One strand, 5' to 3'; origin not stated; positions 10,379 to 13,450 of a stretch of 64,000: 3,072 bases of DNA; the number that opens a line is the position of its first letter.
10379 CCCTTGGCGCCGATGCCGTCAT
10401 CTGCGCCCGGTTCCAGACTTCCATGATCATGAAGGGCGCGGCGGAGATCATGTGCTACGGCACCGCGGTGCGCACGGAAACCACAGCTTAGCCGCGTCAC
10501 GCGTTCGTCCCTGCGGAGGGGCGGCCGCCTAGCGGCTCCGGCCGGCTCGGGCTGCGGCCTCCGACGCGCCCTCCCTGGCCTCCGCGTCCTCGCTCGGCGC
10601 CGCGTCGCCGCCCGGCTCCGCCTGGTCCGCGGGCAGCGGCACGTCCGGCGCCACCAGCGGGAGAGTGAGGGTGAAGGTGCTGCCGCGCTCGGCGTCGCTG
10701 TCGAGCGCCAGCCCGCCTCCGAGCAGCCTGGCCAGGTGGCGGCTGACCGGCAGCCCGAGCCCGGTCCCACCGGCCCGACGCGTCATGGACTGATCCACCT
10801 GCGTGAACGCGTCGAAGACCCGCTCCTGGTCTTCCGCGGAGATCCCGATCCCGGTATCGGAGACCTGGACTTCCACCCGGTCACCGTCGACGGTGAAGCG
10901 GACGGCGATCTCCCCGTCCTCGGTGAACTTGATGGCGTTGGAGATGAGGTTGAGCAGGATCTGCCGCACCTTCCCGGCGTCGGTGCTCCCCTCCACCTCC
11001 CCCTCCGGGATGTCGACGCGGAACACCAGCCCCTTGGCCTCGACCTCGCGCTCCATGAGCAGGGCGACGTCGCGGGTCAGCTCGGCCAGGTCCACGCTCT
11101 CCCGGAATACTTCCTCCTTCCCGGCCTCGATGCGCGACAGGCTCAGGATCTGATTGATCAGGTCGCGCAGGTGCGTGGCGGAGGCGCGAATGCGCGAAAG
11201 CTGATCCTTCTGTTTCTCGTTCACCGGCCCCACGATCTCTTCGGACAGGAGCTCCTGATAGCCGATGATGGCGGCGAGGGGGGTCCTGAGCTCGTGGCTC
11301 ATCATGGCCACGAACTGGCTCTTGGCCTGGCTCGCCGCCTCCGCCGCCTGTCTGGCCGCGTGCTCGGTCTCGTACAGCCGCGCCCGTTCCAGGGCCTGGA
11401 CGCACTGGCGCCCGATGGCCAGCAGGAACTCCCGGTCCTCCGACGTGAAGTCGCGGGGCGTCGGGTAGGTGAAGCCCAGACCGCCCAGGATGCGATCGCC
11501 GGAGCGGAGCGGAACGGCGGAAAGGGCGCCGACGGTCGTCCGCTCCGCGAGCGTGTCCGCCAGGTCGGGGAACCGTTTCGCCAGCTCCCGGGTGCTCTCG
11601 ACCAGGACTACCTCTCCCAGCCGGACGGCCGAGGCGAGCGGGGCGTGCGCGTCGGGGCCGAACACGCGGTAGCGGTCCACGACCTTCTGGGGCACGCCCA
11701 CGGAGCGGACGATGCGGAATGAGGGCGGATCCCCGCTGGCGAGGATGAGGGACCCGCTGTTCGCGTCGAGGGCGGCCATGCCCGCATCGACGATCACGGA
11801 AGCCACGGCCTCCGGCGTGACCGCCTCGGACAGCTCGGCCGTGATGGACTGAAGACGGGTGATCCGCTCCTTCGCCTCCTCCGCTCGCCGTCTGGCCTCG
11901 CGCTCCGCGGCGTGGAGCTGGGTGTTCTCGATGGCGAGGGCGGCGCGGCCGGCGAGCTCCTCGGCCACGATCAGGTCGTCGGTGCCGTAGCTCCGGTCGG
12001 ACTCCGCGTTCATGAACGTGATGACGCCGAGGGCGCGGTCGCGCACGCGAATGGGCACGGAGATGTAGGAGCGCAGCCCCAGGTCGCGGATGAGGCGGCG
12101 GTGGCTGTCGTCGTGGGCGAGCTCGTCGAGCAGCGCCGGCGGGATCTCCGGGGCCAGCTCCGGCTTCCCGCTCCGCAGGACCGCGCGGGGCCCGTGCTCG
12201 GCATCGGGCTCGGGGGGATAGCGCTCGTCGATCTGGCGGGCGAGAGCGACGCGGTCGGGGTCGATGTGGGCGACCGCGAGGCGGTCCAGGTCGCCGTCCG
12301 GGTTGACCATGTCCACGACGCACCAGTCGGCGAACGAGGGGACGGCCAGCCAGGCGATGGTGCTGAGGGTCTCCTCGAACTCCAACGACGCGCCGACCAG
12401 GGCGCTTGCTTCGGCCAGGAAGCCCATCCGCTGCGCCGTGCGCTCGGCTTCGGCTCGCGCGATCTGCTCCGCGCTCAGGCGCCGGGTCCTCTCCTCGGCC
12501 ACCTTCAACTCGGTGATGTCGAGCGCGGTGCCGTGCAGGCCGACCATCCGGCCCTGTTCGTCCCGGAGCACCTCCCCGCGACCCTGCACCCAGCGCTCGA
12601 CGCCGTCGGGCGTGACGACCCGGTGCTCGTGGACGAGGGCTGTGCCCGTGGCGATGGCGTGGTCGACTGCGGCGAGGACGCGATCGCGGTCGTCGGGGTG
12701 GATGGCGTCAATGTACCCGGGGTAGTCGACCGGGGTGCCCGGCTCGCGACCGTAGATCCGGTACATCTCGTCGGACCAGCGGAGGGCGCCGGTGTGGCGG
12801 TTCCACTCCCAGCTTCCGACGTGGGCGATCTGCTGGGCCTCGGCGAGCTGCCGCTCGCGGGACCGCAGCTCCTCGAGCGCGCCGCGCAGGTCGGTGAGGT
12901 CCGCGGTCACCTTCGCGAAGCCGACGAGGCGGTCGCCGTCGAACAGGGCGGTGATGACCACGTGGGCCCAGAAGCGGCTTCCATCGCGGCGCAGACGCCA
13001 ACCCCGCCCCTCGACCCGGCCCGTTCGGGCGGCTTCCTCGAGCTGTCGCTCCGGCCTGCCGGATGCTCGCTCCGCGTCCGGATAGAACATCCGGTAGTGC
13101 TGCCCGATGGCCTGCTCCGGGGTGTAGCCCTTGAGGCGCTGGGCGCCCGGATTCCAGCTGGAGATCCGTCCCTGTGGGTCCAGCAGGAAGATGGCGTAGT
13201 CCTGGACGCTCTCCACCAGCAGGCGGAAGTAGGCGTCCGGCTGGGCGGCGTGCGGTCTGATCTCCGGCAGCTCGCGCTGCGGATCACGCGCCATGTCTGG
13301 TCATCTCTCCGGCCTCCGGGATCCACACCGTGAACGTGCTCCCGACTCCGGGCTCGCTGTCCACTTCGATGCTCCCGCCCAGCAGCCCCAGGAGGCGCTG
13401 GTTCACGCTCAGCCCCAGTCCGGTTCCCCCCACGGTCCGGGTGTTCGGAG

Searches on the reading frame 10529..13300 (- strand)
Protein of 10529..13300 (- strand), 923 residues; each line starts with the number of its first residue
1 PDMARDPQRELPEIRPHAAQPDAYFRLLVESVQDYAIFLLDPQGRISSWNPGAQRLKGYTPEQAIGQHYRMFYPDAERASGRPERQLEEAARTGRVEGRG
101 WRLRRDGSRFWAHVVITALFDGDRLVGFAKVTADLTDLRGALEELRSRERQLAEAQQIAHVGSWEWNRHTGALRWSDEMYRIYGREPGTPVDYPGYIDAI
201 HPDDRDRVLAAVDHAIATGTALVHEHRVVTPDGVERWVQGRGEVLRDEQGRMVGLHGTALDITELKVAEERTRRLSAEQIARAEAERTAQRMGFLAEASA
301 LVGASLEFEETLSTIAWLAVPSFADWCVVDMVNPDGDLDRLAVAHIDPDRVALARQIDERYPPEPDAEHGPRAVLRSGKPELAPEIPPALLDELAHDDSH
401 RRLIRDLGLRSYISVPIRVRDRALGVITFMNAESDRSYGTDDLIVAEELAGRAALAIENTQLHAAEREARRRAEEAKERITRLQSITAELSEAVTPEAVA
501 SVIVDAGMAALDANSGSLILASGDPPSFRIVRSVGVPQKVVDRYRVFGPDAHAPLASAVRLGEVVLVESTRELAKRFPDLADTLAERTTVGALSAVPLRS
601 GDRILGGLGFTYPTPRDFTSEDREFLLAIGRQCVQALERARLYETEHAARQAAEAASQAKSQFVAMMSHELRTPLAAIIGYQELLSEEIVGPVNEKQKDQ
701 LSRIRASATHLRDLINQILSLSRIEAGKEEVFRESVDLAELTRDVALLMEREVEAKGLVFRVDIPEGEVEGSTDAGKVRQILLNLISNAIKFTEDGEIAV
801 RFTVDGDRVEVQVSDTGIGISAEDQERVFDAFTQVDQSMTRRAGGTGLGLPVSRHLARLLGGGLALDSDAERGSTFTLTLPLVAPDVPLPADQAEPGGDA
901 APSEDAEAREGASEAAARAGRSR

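Call 81: search_protein_families(library=pfam, proteins=[window:10529-13300:-], max_evalue=0.00001)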
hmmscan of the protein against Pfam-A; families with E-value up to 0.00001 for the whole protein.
window:10529-13300:- (923 aa): 9 families
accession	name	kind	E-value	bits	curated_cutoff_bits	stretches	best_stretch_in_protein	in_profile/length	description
PF02518.31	HATPase_c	-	6.7e-29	101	26.4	1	774-882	2-109/111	Histidine kinase-, DNA gyrase B-, and HSP90-like ATPase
PF01590.32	GAF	-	5.6e-24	85.6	22.4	2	309-457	3-133/133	GAF domain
PF08447.18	PAS_3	-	1.1e-23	83.8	25.6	1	173-259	2-89/89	PAS fold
PF00989.32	PAS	-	1.6e-22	80.1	22.6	1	25-128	3-106/113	PAS fold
PF13185.12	GAF_2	-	2.4e-22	80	28.6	2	495-638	3-136/136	GAF domain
PF00512.31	HisKA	-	8.8e-22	77.4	26.9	1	659-727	1-66/66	His Kinase A (phospho-acceptor) domain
PF13426.13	PAS_9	-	4.7e-18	65.8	27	1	36-137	3-103/103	PAS domain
PF08448.16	PAS_4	-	1.4e-17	64.4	23.1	2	30-139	2-109/110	PAS fold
PF13492.12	GAF_3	-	8.9e-17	62.1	27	2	406-459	77-129/129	GAF domain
